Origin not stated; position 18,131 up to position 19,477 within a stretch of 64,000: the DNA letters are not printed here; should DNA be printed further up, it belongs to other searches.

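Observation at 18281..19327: Polytopic membrane protein carrying a cysteine/aspartate string (20 Cys in about 35 residues) encoded by a hexanucleotide-periodic tract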

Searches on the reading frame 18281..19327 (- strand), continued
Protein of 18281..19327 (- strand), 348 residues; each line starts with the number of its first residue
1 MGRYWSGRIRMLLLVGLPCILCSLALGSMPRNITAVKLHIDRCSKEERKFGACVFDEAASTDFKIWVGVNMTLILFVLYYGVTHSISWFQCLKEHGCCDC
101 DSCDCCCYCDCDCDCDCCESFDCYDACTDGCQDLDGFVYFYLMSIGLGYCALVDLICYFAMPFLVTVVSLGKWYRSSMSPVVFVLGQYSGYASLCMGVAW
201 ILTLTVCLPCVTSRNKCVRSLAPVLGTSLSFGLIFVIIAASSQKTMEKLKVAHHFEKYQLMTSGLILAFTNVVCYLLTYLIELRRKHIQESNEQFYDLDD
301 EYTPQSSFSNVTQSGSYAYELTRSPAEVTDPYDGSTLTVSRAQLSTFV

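Call 58: search_protein_families(library=pfam, alignment_id=A5, max_evalue=10)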
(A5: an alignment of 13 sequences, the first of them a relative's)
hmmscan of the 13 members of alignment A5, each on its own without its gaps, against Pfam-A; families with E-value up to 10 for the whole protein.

A. member 1, P0001 (348 aa): 3 families
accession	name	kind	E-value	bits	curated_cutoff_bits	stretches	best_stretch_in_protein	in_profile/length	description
PF15673.10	Ciart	-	0.057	13.2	27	1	196-238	165-206/278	Circadian-associated transcriptional repressor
PF14163.11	SieB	-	0.12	12.5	26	1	233-293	6-63/147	Super-infection exclusion protein B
PF09843.14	DUF2070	-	0.48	9.1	30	1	177-288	86-182/561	Predicted membrane protein (DUF2070)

B. families by the number of members that match (of 13 scanned): 15 families
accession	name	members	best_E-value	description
PF19321.4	KCTD18_C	3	0.038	BTB/POZ domain-containing protein KCTD18 C-terminus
PF09843.14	DUF2070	3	0.073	Predicted membrane protein (DUF2070)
PF18179.6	SUa-2TM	3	0.44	SMODS- and Ubiquitin system-associated 2TM effector domain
PF23676.1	YnaM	2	0.92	Protein YnaM-like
PF06127.16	Mpo1-like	1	0.0059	2-hydroxy-palmitic acid dioxygenase Mpo1-like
PF20179.3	MSS51_C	1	0.032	MSS51 C-terminal domain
PF15673.10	Ciart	1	0.057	Circadian-associated transcriptional repressor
PF14163.11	SieB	1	0.12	Super-infection exclusion protein B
PF05987.18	DUF898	1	0.38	Bacterial protein of unknown function (DUF898)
PF19297.4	QcrA_N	1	0.48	QcrA subunit N-terminal region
PF17566.7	DUF5472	1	0.72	Family of unknown function (DUF5472)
PF04535.17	CASP_dom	1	0.76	Casparian strip membrane protein domain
PF06143.16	Baculo_11_kDa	1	1.8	Baculovirus 11 kDa family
PF23502.1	YdgV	1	5.5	YdgV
PF17247.7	DUF5316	1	8.3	Family of unknown function (DUF5316)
